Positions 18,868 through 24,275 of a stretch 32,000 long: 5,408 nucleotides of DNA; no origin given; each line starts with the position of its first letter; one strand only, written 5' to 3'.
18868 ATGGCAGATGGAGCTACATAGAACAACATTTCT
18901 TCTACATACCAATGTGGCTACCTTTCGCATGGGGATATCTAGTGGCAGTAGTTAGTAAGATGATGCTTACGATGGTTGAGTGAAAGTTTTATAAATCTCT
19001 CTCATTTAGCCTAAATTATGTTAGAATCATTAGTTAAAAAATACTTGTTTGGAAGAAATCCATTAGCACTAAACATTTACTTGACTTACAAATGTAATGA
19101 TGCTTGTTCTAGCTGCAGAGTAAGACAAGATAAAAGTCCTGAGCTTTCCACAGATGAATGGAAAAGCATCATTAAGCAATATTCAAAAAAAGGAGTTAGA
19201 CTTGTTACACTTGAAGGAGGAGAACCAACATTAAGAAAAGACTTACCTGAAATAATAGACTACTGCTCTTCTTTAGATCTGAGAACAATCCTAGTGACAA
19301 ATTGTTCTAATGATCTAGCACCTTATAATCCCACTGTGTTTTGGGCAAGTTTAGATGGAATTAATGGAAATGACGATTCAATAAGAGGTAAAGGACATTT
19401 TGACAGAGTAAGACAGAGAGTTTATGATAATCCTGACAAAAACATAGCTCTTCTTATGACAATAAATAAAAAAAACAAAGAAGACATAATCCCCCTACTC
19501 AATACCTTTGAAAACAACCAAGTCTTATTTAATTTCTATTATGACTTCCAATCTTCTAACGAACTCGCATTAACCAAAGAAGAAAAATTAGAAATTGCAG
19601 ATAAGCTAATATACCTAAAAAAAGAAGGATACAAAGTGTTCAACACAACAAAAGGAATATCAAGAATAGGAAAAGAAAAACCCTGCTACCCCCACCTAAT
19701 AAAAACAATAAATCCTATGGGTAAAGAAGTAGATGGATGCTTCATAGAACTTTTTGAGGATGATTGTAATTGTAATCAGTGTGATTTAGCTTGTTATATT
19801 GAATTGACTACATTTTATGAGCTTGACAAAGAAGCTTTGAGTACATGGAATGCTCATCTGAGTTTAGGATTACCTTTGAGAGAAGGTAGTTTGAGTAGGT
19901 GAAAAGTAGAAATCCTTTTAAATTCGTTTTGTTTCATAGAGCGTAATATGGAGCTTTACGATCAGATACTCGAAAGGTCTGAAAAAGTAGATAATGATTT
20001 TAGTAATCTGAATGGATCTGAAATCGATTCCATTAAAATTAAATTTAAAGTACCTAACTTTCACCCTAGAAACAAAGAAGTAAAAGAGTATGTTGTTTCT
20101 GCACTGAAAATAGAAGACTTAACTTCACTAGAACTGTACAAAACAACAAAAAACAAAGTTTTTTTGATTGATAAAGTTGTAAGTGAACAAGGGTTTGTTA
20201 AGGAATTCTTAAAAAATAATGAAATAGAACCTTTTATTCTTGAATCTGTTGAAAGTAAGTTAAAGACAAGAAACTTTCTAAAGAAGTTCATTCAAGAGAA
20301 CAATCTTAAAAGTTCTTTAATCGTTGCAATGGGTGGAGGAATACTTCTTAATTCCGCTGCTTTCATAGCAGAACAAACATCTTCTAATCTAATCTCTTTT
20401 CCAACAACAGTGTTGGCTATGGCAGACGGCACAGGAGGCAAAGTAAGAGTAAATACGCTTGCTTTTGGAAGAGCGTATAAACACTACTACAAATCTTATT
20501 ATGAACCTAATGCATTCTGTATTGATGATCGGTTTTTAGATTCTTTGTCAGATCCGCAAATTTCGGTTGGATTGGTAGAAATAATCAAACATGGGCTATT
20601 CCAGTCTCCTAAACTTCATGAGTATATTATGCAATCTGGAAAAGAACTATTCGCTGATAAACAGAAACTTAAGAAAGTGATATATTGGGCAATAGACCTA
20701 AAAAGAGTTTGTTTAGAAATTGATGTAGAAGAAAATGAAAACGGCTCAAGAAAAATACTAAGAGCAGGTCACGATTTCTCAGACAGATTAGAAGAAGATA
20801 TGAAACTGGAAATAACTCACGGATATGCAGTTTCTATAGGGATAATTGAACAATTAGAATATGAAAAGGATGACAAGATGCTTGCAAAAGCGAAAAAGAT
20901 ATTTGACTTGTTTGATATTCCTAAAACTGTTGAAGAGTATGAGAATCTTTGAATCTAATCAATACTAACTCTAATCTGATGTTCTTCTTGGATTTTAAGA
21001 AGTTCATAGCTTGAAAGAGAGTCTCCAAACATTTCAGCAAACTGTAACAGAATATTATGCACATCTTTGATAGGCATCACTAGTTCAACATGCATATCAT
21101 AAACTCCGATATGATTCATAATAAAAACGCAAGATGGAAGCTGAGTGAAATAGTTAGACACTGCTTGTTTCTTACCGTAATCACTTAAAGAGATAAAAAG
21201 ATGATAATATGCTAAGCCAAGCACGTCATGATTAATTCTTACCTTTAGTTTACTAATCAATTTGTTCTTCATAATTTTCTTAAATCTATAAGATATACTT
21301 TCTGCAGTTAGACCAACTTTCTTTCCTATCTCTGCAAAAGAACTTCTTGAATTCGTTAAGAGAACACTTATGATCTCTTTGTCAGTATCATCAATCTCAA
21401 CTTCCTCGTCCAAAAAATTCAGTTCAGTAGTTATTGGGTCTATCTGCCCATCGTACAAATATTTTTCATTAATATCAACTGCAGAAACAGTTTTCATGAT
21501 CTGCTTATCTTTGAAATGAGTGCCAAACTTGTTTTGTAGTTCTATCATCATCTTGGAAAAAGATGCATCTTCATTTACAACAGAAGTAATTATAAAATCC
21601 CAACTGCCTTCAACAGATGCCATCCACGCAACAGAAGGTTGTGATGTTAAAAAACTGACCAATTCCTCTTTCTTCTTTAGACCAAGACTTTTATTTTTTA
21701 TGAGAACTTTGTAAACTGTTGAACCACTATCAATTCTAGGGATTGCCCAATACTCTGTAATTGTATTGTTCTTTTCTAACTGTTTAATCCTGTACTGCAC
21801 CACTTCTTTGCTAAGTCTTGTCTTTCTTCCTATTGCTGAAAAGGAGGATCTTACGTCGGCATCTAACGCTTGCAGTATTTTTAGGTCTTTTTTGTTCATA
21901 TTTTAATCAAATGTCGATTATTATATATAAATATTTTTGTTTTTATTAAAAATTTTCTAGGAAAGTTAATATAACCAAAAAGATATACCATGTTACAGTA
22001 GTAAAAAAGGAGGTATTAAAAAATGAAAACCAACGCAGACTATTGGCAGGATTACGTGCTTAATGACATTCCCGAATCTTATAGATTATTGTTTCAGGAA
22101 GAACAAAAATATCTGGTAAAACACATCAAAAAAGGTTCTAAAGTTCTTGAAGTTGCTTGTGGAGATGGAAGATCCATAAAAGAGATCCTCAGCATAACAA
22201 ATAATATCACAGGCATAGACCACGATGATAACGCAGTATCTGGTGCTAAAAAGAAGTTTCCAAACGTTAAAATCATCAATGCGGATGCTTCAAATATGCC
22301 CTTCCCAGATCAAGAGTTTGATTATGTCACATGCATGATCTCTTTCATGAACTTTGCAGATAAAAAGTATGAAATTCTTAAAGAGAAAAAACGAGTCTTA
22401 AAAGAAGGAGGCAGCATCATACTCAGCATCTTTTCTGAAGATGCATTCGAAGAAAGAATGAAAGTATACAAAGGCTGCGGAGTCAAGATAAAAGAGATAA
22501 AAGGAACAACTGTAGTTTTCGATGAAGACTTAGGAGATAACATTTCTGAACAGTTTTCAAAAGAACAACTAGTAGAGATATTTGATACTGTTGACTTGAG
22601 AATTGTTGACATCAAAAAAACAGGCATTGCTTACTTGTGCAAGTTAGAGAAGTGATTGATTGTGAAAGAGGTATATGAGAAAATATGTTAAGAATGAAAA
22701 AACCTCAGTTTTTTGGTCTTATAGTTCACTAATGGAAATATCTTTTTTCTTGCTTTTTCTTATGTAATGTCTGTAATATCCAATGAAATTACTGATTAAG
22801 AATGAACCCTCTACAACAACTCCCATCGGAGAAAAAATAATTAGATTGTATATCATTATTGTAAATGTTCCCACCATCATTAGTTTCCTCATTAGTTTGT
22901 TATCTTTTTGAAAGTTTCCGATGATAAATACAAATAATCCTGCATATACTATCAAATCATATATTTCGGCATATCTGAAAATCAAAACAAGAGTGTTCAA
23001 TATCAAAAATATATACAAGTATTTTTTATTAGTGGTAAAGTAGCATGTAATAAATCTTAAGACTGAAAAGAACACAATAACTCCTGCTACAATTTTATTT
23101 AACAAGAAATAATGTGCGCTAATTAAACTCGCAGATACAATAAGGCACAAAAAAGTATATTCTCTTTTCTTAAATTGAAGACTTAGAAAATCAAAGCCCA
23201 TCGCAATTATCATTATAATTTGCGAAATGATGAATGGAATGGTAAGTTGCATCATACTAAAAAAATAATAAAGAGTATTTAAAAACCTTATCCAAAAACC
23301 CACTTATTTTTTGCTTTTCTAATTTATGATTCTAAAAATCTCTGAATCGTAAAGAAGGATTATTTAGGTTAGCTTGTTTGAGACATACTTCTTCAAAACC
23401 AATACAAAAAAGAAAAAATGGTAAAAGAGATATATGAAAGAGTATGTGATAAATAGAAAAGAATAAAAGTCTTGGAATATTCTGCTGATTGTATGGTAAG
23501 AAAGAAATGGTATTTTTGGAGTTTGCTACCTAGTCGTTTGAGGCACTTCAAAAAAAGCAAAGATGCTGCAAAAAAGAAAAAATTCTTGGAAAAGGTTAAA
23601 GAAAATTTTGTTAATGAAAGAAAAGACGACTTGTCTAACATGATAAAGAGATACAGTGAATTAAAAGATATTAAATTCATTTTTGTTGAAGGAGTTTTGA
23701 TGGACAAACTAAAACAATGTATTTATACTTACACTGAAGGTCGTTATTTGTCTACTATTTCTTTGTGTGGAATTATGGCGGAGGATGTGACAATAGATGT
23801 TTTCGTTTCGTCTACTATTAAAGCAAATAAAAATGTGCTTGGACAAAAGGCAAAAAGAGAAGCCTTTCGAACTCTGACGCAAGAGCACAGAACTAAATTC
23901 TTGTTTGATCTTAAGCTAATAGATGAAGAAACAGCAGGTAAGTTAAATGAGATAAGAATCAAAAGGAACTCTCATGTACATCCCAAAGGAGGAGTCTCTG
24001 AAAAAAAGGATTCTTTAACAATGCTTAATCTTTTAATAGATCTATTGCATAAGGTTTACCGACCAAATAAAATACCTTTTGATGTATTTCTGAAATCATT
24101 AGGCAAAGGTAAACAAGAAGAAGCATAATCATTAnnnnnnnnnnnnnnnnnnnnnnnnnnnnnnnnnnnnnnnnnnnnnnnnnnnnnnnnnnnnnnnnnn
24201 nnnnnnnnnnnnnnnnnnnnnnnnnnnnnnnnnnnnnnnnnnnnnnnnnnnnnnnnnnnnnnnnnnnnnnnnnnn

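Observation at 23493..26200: Orphan three-gene island: HEPN-like Rx4H protein, novel-N-domain PD-(D/E)xK nuclease and a 331-aa unknown (candidate undescribed defence/toxin system)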

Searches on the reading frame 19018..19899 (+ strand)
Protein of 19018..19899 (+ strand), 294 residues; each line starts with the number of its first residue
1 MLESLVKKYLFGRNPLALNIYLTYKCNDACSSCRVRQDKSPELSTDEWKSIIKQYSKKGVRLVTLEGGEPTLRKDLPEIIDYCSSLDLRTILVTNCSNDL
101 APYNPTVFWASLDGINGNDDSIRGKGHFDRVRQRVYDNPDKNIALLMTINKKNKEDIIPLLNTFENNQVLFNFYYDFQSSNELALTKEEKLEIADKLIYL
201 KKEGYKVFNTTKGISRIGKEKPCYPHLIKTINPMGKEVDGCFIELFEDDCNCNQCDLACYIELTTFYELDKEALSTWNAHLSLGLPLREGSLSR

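Call 25: search_protein_families(library=pfam, proteins=[window:19018-19899:+], max_evalue=0.001)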
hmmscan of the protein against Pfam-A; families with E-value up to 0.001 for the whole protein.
window:19018-19899:+ (294 aa): 1 family
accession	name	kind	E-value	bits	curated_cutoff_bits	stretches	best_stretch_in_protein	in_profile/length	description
PF04055.27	Radical_SAM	-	3.3e-11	44.1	29.5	1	20-136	1-134/166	Radical SAM superfamily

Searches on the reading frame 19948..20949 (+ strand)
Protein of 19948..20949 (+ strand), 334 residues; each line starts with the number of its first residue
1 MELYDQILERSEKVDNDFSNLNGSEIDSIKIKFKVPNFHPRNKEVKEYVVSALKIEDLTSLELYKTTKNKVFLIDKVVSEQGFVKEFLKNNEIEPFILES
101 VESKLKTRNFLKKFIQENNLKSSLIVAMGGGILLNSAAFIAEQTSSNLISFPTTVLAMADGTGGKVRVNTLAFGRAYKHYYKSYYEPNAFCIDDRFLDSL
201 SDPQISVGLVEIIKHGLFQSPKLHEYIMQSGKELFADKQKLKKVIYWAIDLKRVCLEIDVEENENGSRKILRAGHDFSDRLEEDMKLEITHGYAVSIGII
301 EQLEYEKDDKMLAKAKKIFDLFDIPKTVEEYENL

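Call 25: search_protein_families(library=pfam, proteins=[window:19948-20949:+], max_evalue=0.001)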
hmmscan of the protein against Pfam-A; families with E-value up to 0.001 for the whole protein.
window:19948-20949:+ (334 aa): 3 families
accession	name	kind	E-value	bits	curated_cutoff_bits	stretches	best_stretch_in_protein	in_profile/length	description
PF24621.2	DHQS_C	-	2.7e-17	63.5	27.6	1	208-315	1-108/144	3-dehydroquinate synthase C-terminal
PF01761.26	DHQ_synthase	-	5.1e-11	42.7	24.2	1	107-205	16-113/115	3-dehydroquinate synthase N-terminal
PF13685.12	Fe-ADH_2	-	2.1e-05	25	28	1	82-155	36-108/149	Iron-containing alcohol dehydrogenase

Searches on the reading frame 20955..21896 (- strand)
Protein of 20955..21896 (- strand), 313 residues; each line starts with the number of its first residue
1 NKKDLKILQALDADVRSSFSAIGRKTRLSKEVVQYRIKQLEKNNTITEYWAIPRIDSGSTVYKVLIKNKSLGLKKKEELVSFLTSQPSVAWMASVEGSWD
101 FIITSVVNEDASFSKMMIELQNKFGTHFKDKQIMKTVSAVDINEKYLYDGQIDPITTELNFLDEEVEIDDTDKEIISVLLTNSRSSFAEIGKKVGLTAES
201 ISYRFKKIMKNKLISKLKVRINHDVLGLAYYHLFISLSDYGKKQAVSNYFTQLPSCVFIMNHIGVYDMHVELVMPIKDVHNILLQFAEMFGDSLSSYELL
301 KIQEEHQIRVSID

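Call 25: search_protein_families(library=pfam, proteins=[window:20955-21896:-], max_evalue=0.001)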
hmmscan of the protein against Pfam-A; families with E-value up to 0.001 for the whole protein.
window:20955-21896:- (313 aa): 3 families
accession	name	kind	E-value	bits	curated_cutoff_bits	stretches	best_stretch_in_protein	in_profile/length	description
PF13404.12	HTH_AsnC-type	-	7e-22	77.4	27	2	168-207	1-40/42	AsnC-type helix-turn-helix domain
PF13412.12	HTH_24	-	1.8e-17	63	21.9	2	1-46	2-47/48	Winged helix-turn-helix DNA-binding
PF12802.13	MarR_2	-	0.00035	21.1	27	0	8-43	11-47/61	MarR family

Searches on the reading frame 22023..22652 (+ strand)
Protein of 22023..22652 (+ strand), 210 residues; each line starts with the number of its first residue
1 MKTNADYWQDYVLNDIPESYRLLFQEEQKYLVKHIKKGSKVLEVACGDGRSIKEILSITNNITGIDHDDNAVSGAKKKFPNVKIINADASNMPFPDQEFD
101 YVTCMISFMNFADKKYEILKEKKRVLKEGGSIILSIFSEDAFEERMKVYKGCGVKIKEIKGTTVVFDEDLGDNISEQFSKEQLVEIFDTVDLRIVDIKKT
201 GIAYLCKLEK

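Call 25: search_protein_families(library=pfam, proteins=[window:22023-22652:+], max_evalue=0.001)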
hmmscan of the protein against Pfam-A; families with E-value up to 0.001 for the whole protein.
window:22023-22652:+ (210 aa): 12 families
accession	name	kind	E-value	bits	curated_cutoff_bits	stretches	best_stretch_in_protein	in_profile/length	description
PF13649.12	Methyltransf_25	-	1.8e-19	70.6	27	1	41-130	1-97/97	Methyltransferase domain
PF08241.18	Methyltransf_11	-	3.6e-19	69.6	21.2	1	42-134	1-95/95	Methyltransferase domain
PF13847.12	Methyltransf_31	-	9.9e-16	58.2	27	1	35-144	1-120/145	Methyltransferase domain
PF01209.24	Ubie_methyltran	-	8.4e-13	48.6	20.1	1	33-152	43-169/233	ubiE/COQ5 methyltransferase family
PF08242.18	Methyltransf_12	-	2.5e-09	38.2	30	1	42-131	1-97/98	Methyltransferase domain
PF07021.18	MetW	-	2.5e-09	37.5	21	1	27-127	3-103/193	Methionine biosynthesis protein MetW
PF13489.12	Methyltransf_23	-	3.6e-09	37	27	1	29-146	14-128/164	Methyltransferase domain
PF05148.21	Methyltransf_8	-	8.8e-06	26.2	27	1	39-134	74-156/219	Hypothetical methyltransferase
PF03848.20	TehB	-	0.00012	22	20.4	1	32-141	26-140/193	Tellurite resistance protein TehB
PF03141.22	Methyltransf_29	-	0.00043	19.4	23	1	66-136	149-219/506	Putative S-adenosyl-L-methionine-dependent methyltransferase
PF06325.19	PrmA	-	0.00092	19.2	22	0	31-135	155-259/296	Ribosomal protein L11 methyltransferase (PrmA)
PF02353.26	CMAS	-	0.00097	19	27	0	34-138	59-169/273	Mycolic acid cyclopropane synthetase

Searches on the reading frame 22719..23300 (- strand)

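Call 25: search_protein_families(library=pfam, proteins=[window:22719-23300:-], max_evalue=0.001)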
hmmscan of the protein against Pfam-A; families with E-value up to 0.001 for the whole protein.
window:22719-23300:- (193 aa): 1 family
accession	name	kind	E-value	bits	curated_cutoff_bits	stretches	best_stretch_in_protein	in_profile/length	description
PF10688.14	Imp-YgjV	-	2e-34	119.1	23.5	1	24-180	1-157/159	Bacterial inner membrane protein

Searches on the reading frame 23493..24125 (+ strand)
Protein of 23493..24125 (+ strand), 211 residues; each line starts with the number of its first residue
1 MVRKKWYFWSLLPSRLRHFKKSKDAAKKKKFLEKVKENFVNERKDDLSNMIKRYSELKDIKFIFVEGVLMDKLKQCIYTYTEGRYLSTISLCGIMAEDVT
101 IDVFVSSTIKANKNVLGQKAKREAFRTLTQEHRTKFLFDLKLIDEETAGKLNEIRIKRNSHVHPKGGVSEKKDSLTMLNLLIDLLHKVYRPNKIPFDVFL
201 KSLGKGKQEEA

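Call 4: search_protein_families(library=pfam, proteins=[window:23493-24125:+], max_evalue=1)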
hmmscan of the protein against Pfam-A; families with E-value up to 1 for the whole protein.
window:23493-24125:+ (211 aa): 2 families
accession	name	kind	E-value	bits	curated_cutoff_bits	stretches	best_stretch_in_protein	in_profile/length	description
PF13643.11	DUF4145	-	0.02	15.4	23.1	1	131-180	38-86/88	Domain of unknown function (DUF4145)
PF10436.14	BCDHK_Adom3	-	0.069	13.5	24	1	4-58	58-109/160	Mitochondrial branched-chain alpha-ketoacid dehydrogenase kinase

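Call 5: search_protein_families(library=padloc, proteins=[window:23493-24125:+], max_evalue=1)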
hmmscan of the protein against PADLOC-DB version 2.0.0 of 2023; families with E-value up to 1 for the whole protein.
window:23493-24125:+ (211 aa): 2 families
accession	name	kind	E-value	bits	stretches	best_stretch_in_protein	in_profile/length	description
PDLC01806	CARF1--CARF_HEPN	-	0.0078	13.4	1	150-201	350-402/410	-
PDLC00720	Effector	-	0.018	12.2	1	113-173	88-145/322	4TM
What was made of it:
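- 23493..24128 (+): Gene A, 211 aa: a basic (pI 9.8), HEPN-like protein with an RNSHVH motif. It is a neighbour, not part of the conserved module. Sub-threshold hits on the motif region are DUF4145 (E 0.02, 15.4 bits against a cut-off of 23.1, aa 131-180) and PADLOC CARF_HEPN (E 0.008, aa 150-201) (calls 4, 5).
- On HEPN / DUF4145 (gene A): PADLOC CARF_HEPN gives E 0.008 (calls 4, 5).
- On CARF-nuclease (Can2/Card1): B has no CARF hit (calls 4, 5).
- Closest known: HEPN superfamily / DUF4145. Same: A has an R-N-x-x-x-H motif in its C-terminal part, and profile hits to two HEPN families on that motif (calls 4, 5).
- A carries an RNxxxH motif and has weak HEPN-family hits (calls 4, 5).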

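Call 6: search_protein_families(library=ncbifam, proteins=[window:23493-24125:+], max_evalue=1)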
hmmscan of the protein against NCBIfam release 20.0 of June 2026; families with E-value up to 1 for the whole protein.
window:23493-24125:+ (211 aa): 1 family
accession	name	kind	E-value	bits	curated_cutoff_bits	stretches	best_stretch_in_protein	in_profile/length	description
NF006232.0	PRK08366.1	equivalog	0.075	11.6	646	1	19-81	224-286/394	2-ketoisovalerate ferredoxin oxidoreductase subunit alpha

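Call 30: search_solved_structures(query=window:23493-24125:+, max_evalue=10)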
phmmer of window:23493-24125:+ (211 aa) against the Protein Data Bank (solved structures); distinct sequences matched with E-value up to 10: 0.

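Call 71: list_cluster_members(proteins=[P0001, P0004, window:23493-24125:+, window:26322-26843:+, window:22023-22652:+, P0006, P0005])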
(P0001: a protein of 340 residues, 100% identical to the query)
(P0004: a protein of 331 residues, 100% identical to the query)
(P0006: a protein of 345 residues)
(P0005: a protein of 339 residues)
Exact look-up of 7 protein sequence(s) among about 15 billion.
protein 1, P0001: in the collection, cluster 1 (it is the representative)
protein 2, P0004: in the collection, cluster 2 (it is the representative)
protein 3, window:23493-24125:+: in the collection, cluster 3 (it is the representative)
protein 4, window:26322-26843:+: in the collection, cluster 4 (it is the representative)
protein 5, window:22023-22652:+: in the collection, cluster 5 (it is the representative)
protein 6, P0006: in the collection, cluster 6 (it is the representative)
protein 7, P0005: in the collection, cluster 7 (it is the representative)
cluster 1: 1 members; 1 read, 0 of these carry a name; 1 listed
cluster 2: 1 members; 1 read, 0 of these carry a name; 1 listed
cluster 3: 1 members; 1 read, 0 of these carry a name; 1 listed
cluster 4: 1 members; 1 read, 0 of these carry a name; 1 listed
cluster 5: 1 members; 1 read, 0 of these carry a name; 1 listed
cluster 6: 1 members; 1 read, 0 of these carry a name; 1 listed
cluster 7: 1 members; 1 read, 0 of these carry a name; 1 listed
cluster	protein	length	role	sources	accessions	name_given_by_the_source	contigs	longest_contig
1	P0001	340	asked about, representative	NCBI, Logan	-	-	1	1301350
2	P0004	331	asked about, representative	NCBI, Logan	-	-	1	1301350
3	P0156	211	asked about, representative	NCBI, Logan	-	-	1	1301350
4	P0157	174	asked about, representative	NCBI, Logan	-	-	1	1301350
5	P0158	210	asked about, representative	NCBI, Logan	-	-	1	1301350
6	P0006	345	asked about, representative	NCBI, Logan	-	-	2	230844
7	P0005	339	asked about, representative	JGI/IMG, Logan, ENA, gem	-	-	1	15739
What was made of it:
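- Tried and rejected: Organism names. list_cluster_members gave none (call 71).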

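Call 72: search_protein_families(library=phrogs, proteins=[window:23493-24125:+], max_evalue=0.1)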
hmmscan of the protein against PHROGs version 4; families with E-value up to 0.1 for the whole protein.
window:23493-24125:+ (211 aa): 0 families

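Call 73: search_dna_similar(query=window:23493-24125:+, collection=plasmids, mode=protein, max_evalue=0.01, max_rows=15)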
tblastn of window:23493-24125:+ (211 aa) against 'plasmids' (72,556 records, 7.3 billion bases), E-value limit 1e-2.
No match.

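Call 103: search_dna_similar(query=window:23493-24125:+, collection=phages, mode=protein, max_evalue=0.1, max_rows=10)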
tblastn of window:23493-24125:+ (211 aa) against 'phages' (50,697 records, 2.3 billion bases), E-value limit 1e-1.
No match.
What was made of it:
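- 23493..24128 (+): No match in PDB, plasmids or phages (calls 30, 73, 103).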
